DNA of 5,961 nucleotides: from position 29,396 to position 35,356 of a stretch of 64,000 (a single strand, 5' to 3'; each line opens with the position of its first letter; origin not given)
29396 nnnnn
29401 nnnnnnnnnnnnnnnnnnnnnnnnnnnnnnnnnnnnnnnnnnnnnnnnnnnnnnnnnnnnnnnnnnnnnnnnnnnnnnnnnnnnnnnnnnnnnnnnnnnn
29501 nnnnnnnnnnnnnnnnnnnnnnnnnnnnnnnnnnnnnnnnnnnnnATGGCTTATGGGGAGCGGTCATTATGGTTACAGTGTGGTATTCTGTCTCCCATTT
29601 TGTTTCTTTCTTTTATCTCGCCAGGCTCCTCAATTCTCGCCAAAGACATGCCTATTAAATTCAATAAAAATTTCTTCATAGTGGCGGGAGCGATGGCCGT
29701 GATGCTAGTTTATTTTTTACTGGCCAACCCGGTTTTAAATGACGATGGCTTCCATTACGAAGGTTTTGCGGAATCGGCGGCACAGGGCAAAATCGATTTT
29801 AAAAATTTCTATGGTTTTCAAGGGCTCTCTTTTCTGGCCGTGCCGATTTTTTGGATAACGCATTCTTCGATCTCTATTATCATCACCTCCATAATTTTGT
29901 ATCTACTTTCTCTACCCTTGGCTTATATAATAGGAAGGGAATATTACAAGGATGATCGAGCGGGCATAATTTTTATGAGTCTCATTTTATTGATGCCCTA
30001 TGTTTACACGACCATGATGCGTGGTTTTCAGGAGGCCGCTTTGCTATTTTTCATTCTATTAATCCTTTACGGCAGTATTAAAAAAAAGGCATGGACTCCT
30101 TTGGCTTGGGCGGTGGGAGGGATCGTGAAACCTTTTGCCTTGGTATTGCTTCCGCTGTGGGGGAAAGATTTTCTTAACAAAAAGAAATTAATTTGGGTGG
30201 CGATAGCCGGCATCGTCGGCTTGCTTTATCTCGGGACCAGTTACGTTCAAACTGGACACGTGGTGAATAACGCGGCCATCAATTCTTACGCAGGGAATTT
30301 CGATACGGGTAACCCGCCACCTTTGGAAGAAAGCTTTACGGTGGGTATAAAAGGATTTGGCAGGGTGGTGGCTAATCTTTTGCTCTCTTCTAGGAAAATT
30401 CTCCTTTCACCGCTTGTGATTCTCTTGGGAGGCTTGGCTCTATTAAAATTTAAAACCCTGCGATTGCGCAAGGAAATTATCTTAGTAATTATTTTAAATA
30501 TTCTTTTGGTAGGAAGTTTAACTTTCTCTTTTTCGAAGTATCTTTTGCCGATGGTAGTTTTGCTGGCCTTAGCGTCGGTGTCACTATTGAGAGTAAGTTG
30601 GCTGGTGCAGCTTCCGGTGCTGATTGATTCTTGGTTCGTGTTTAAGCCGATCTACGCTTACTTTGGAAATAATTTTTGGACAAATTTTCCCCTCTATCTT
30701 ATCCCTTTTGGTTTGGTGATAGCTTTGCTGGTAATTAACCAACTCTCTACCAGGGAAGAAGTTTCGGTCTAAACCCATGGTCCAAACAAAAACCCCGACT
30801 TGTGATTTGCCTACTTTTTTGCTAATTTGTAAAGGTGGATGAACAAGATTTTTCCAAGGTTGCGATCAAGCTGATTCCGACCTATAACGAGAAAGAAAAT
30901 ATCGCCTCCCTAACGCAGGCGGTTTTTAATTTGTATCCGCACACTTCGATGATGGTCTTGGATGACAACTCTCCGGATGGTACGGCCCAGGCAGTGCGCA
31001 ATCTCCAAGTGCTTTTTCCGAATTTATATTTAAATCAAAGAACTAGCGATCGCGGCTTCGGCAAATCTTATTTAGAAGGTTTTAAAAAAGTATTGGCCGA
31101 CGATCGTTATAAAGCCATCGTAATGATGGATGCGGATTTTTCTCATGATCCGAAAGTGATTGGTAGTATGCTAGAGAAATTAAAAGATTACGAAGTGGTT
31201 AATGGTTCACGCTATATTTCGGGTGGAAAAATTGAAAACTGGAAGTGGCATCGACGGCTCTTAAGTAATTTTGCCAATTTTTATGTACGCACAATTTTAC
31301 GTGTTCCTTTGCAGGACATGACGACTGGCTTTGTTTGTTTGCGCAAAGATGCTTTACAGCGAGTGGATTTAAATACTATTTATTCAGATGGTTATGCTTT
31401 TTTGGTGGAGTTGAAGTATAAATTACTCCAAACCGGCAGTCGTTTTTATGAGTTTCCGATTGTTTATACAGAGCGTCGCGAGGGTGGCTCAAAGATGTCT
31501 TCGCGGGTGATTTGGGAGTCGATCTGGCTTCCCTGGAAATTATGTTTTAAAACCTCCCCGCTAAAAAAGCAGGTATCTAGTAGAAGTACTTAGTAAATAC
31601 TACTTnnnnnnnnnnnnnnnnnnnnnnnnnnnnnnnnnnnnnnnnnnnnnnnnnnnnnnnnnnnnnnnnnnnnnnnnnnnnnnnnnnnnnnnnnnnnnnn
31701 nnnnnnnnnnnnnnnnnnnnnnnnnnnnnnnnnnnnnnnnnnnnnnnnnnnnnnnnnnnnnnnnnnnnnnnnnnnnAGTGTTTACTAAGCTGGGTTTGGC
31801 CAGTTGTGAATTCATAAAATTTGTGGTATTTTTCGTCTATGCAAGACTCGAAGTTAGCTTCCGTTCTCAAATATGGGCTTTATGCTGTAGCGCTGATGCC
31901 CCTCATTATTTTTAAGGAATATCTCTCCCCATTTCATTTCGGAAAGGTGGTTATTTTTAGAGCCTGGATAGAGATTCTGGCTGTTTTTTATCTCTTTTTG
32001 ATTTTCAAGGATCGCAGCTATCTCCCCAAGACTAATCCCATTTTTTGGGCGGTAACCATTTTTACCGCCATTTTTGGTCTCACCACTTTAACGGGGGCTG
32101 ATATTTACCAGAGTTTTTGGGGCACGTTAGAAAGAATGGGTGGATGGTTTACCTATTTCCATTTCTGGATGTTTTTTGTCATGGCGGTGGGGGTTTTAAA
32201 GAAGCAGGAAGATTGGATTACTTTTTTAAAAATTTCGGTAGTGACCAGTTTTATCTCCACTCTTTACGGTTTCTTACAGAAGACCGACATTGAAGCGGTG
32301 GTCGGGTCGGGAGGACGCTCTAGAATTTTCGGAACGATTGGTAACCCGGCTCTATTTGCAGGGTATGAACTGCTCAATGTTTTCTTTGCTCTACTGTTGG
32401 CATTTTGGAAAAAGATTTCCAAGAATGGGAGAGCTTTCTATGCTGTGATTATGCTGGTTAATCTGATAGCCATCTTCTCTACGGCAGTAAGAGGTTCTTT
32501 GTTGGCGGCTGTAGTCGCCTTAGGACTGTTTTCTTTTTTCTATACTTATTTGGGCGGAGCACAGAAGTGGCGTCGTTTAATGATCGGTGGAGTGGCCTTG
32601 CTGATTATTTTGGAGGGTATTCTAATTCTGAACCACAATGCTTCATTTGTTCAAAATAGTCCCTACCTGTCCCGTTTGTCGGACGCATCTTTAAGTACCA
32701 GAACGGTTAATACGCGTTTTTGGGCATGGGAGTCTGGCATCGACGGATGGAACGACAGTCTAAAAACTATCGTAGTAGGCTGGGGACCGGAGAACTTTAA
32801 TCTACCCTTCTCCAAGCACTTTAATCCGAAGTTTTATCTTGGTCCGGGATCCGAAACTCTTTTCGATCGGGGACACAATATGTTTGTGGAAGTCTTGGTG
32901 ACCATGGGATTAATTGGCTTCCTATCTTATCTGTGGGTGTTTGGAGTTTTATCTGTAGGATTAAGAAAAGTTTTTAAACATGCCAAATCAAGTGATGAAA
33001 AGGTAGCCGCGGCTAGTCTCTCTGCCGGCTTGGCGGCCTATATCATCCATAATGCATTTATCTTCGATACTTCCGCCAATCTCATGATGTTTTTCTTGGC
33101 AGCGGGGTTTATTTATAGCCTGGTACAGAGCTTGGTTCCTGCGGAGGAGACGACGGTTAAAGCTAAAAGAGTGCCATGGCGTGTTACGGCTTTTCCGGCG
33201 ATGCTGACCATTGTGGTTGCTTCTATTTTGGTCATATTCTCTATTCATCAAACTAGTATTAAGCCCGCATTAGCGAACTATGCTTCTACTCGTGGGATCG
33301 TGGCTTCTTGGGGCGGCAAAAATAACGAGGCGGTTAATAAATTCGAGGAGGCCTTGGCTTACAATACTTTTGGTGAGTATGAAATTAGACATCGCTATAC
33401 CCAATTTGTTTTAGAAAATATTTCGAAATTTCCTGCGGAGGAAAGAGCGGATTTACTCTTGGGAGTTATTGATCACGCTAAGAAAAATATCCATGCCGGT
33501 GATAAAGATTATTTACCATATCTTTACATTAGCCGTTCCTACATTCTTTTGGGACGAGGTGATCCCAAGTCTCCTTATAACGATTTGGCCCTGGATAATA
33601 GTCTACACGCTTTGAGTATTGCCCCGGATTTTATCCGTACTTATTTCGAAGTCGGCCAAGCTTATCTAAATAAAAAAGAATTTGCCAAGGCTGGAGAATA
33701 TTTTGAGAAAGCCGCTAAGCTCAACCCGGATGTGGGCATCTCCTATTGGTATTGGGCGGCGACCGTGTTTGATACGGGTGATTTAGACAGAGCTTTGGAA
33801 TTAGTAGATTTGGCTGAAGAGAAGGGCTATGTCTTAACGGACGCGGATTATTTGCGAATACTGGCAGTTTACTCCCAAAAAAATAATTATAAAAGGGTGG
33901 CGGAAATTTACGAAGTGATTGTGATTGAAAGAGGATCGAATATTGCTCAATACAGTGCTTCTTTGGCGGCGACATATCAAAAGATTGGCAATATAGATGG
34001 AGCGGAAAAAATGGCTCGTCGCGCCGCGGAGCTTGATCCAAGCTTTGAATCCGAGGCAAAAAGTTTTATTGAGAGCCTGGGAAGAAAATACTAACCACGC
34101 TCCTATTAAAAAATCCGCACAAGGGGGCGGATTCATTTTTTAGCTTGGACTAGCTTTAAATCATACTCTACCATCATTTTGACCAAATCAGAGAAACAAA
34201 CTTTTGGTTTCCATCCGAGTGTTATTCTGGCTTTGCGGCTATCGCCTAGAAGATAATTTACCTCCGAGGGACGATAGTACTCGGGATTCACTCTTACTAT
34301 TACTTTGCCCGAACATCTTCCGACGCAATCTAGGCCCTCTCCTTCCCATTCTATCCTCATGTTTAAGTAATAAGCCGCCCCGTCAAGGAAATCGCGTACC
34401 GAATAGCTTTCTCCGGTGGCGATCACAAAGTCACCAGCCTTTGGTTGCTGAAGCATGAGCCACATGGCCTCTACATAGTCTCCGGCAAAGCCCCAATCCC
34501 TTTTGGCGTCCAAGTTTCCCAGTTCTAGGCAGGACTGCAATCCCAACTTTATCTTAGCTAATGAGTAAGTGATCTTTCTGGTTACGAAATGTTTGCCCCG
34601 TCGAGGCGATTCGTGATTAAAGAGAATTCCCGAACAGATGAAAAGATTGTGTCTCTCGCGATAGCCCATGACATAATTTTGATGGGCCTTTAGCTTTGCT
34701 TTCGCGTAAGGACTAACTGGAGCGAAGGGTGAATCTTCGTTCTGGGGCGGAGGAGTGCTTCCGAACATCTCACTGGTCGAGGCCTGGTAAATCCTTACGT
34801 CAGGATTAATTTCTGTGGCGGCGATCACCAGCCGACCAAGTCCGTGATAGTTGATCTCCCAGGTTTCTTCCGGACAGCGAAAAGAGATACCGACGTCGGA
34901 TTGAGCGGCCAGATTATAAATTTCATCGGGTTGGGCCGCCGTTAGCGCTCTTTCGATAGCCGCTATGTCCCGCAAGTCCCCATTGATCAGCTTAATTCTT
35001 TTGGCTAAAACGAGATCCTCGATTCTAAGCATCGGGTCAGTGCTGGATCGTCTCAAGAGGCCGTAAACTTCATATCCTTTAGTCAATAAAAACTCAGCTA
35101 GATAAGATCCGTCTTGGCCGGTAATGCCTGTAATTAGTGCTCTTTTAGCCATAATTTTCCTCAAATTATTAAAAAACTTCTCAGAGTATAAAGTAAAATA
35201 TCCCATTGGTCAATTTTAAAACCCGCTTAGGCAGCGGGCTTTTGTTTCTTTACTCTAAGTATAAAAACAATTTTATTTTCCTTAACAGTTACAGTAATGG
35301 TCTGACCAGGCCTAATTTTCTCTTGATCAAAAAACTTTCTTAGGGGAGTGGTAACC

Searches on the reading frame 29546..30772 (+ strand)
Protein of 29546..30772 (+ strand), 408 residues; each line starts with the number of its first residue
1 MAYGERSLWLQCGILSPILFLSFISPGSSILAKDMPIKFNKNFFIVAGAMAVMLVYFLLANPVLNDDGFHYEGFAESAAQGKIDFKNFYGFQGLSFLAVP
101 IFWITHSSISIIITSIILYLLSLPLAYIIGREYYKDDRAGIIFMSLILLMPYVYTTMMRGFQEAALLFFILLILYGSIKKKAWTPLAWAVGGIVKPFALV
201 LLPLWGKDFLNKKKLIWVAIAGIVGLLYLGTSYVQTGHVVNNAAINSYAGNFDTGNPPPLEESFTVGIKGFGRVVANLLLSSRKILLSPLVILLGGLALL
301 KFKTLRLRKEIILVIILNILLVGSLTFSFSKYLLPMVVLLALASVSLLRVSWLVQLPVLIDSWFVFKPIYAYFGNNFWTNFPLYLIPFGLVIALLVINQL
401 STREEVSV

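Call 9: search_protein_families(library=pfam, proteins=[window:29546-30772:+], max_evalue=0.0001)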
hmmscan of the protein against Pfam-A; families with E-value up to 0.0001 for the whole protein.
window:29546-30772:+ (408 aa): 0 families

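Call 53: search_protein_families(library=pfam, proteins=[window:29546-30772:+], max_evalue=1)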
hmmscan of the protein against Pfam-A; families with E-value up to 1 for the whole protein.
window:29546-30772:+ (408 aa): 1 family
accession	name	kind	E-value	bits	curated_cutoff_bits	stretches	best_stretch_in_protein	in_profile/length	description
PF11992.13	TgpA_N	-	0.004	16.6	30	1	170-351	28-143/333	TgpA N-terminal domain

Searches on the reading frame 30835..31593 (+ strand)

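Call 9: search_protein_families(library=pfam, proteins=[window:30835-31593:+], max_evalue=0.0001)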
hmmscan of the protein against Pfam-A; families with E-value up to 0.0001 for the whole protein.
window:30835-31593:+ (252 aa): 2 families
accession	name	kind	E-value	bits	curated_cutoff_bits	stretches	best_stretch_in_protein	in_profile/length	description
PF00535.33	Glycos_transf_2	-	8.6e-24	84.8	23.3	1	14-176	4-166/168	Glycosyl transferase family 2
PF13641.12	Glyco_tranf_2_3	-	5.1e-05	23.8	27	1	13-162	6-153/230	Glycosyltransferase like family 2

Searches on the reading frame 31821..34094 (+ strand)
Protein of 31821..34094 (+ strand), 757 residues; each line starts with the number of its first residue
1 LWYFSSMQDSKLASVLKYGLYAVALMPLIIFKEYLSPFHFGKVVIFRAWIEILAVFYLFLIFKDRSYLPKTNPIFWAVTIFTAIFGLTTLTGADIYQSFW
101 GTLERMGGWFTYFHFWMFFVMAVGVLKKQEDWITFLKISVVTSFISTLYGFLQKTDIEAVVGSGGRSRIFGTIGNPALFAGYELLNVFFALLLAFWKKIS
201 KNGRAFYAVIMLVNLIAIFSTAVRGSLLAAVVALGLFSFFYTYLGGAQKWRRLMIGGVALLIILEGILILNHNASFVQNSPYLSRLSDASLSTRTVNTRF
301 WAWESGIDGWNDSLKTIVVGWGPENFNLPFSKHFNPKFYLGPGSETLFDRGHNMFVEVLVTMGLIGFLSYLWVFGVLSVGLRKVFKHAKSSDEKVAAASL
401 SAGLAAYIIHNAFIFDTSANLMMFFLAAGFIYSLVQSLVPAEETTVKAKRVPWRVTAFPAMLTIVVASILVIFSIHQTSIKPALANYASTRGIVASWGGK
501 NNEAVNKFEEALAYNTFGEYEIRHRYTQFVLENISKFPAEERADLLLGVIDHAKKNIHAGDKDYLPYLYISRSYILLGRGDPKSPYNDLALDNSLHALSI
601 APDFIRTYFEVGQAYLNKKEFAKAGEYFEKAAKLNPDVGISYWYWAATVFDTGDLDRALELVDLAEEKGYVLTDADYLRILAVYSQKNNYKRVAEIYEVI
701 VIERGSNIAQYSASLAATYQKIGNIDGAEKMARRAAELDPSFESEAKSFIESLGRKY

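Call 39: search_protein_families(library=pfam, proteins=[window:31821-34094:+], max_evalue=0.0001)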
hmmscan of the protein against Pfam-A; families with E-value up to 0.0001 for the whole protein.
window:31821-34094:+ (757 aa): 7 families
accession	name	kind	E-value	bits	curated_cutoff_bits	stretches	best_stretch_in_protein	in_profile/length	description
PF07719.23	TPR_2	-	1.5e-13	50.1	27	1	607-637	3-33/34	Tetratricopeptide repeat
PF00515.34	TPR_1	-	3.1e-11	43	27.8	1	606-637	2-33/34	Tetratricopeptide repeat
PF04932.20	Wzy_C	-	1.2e-10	41.8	31.7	1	210-371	2-149/149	O-Antigen ligase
PF13181.12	TPR_8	-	1e-08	35.1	25.7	1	606-637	2-33/34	Tetratricopeptide repeat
PF13424.12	TPR_12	-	2.9e-07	31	30.1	0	689-739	25-75/77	Tetratricopeptide repeat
PF13428.12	TPR_14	-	1.2e-05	26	23.5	0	608-644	4-39/44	Tetratricopeptide repeat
PF14559.12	TPR_19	-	1.8e-05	25.4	25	0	619-668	5-54/68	Tetratricopeptide repeat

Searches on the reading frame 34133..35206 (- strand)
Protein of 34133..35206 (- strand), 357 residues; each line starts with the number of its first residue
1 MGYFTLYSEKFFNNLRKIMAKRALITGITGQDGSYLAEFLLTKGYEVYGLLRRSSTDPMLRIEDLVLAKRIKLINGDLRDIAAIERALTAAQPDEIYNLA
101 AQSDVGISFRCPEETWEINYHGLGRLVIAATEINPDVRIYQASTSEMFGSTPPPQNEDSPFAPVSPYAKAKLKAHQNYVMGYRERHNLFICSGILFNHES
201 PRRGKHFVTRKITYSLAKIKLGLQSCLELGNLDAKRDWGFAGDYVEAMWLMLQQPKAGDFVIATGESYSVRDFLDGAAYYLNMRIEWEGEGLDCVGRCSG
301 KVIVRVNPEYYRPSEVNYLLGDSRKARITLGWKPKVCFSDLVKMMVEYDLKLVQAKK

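Call 9: search_protein_families(library=pfam, proteins=[window:34133-35206:-], max_evalue=0.0001)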
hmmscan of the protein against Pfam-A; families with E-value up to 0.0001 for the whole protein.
window:34133-35206:- (357 aa): 3 families
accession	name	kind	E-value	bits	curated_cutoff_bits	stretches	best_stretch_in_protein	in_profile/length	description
PF16363.11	GDP_Man_Dehyd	-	3.8e-120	401.7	27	1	24-345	1-332/332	GDP-mannose 4,6 dehydratase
PF01370.27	Epimerase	-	2.9e-63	213.9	20.9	1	23-262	1-239/240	NAD dependent epimerase/dehydratase family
PF04321.23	RmlD_sub_bind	-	8.4e-12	45.2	27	1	22-194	2-151/287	RmlD substrate binding domain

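Call 24: search_protein_families(library=ncbifam, proteins=[window:34133-35206:-], max_evalue=0.00001)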
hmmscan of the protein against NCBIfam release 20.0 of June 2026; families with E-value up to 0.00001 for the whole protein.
window:34133-35206:- (357 aa): 12 families
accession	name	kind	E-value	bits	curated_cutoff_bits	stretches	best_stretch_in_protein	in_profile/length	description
TIGR01472.1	gmd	equivalog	1.3e-125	419.2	415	1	21-352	1-341/342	GDP-mannose 4,6-dehydratase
TIGR04180.1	EDH_00030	hypoth_equivalog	1.7e-27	96.3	475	1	24-335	2-295/297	NAD-dependent 4,6-dehydratase LegB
TIGR01181.1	dTDP_gluc_dehyt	equivalog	5.9e-22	78.2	365.1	1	23-348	2-310/321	dTDP-glucose 4,6-dehydratase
TIGR02622.1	CDP_4_6_dhtase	equivalog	4.3e-21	75.4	278.45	1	20-133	4-118/352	CDP-glucose 4,6-dehydratase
TIGR01179.1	galE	equivalog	4.8e-17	61.8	262.3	1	23-175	2-153/332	UDP-glucose 4-epimerase GalE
TIGR03466.1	HpnA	hypoth_equivalog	1.1e-10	40.9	367.65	1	22-190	2-164/327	hopanoid-associated sugar epimerase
NF007582.0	PRK10217.1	equivalog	7e-10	38.5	698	1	21-348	2-330/355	dTDP-glucose 4,6-dehydratase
TIGR01214.1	rmlD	equivalog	2.8e-09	36.5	224.05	1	23-189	2-145/285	dTDP-4-dehydrorhamnose reductase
NF007956.0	PRK10675.1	subfamily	5.3e-09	35.7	394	1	22-176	2-158/338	UDP-glucose 4-epimerase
NF007490.0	PRK10084.1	subfamily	1.7e-08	33.9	649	1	61-260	42-255/361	dTDP-glucose 4,6-dehydratase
NF052578.1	StrlDmthSdmBMthl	equivalog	2.9e-07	30.6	600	1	23-170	3-143/328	sterol demethylase protein SdmB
NF011728.1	PRK15181.1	equivalog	1.1e-06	27.9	760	1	18-172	13-170/348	Vi polysaccharide biosynthesis UDP-N-acetylglucosaminuronic acid C-4 epimerase TviC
